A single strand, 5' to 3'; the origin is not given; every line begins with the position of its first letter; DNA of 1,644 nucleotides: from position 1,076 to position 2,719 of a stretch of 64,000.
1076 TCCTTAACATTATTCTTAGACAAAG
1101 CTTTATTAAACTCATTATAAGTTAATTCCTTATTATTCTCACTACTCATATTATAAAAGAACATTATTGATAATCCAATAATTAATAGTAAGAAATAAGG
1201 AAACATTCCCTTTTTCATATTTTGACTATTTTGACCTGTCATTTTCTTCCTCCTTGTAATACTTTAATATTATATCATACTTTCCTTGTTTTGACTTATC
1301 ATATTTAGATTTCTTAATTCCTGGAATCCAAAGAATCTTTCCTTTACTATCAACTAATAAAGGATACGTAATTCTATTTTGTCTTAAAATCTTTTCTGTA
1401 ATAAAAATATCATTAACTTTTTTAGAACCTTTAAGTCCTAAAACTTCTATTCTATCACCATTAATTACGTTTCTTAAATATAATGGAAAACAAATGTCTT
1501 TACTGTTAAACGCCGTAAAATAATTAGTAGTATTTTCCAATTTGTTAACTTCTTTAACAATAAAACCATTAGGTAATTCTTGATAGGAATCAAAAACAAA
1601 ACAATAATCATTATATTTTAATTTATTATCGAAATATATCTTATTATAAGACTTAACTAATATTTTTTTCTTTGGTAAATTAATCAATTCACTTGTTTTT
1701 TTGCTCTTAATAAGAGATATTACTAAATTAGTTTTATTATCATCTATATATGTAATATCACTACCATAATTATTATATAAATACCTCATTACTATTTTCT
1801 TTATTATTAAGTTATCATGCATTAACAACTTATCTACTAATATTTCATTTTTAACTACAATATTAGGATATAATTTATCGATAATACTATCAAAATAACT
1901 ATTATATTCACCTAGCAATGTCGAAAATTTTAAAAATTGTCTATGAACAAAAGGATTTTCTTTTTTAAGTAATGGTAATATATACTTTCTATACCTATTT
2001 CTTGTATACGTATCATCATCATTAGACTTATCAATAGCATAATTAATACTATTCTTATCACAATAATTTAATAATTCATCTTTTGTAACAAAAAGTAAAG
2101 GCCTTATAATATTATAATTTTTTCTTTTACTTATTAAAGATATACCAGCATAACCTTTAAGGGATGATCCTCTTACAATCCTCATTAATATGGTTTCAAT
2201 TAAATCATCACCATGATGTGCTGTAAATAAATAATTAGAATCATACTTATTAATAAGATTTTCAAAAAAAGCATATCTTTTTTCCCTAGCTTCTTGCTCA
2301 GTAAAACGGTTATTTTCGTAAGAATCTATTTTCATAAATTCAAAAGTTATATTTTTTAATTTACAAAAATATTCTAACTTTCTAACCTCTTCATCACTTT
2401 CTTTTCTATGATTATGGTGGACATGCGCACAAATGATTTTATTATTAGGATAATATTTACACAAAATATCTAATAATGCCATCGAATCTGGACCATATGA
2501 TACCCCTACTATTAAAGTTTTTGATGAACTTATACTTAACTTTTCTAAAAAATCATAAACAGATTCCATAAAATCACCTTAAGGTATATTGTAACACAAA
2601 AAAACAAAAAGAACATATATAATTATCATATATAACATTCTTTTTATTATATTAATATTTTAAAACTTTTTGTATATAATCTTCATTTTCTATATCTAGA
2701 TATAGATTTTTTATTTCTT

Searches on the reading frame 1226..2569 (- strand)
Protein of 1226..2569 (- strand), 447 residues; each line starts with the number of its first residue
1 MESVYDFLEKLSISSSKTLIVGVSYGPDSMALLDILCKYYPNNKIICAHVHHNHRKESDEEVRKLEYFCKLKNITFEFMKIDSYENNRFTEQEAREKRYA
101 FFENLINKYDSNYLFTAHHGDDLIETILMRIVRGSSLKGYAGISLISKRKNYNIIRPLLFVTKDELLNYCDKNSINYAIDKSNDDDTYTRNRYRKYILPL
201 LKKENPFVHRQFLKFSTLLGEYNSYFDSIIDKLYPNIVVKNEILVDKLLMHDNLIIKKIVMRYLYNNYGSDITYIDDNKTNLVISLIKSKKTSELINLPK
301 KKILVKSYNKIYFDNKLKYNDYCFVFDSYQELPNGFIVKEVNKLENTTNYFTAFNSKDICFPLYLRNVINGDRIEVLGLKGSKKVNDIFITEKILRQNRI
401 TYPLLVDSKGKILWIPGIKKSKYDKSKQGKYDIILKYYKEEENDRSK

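Call 14: search_protein_families(library=ncbifam, proteins=[window:1226-2569:-], max_evalue=0.1)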
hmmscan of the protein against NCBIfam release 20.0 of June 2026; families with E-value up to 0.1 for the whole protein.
window:1226-2569:- (447 aa): 8 families
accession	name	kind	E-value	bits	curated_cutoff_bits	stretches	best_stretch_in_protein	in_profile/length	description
TIGR02432.1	lysidine_TilS_N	equivalog_domain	1.3e-57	194.8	93.6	1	19-199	2-189/189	tRNA lysidine(34) synthetase TilS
NF007942.0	PRK10660.1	equivalog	4.2e-34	118.1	606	1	12-263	13-266/439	tRNA lysidine(34) synthetase TilS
NF007972.0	PRK10696.1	equivalog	4.5e-11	42.6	272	1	13-175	38-207/295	tRNA 2-thiocytidine(32) synthetase TtcA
TIGR02433.1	lysidine_TilS_C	equivalog_domain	2.1e-10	39.9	20.2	1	363-408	1-46/47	tRNA lysidine(34) synthetase TilS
TIGR00268.2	TIGR00268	equivalog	0.0066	15.7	150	1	13-93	10-88/259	ATP-dependent sacrificial sulfur transferase LarE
TIGR00552.1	nadE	equivalog_domain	0.011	14.9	63.65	1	6-93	11-98/251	NAD(+) synthase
NF047749.1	tRNAThiolNcsA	equivalog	0.015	14.4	500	0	16-135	53-187/322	tRNA 2-thiolation protein NcsA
NF010587.0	PRK13980.1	equivalog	0.022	14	255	1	4-95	18-108/267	NAD+ synthase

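Call 16: find_encoding_contigs(protein=window:1226-2569:-, flank=10000, max_places=4)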
Protein window:1226-2569:- (447 aa): 4 contigs read that carry it; 3 places shown.
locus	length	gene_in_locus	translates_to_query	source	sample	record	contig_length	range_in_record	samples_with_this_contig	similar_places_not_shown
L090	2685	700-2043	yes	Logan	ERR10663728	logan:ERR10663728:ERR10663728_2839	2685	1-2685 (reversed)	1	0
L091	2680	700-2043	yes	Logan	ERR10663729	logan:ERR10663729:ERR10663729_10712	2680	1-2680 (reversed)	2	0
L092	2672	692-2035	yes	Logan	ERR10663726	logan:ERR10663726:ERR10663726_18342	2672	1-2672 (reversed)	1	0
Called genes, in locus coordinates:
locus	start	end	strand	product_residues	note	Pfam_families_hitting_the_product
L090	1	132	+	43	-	?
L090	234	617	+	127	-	-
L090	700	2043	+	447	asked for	PF01171:ATP_bind_3, PF11734:TilS_C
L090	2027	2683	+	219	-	?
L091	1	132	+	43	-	?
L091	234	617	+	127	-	-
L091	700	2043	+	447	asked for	PF01171:ATP_bind_3, PF11734:TilS_C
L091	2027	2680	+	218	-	?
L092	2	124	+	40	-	?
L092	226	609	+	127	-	-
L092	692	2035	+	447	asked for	PF01171:ATP_bind_3, PF11734:TilS_C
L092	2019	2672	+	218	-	?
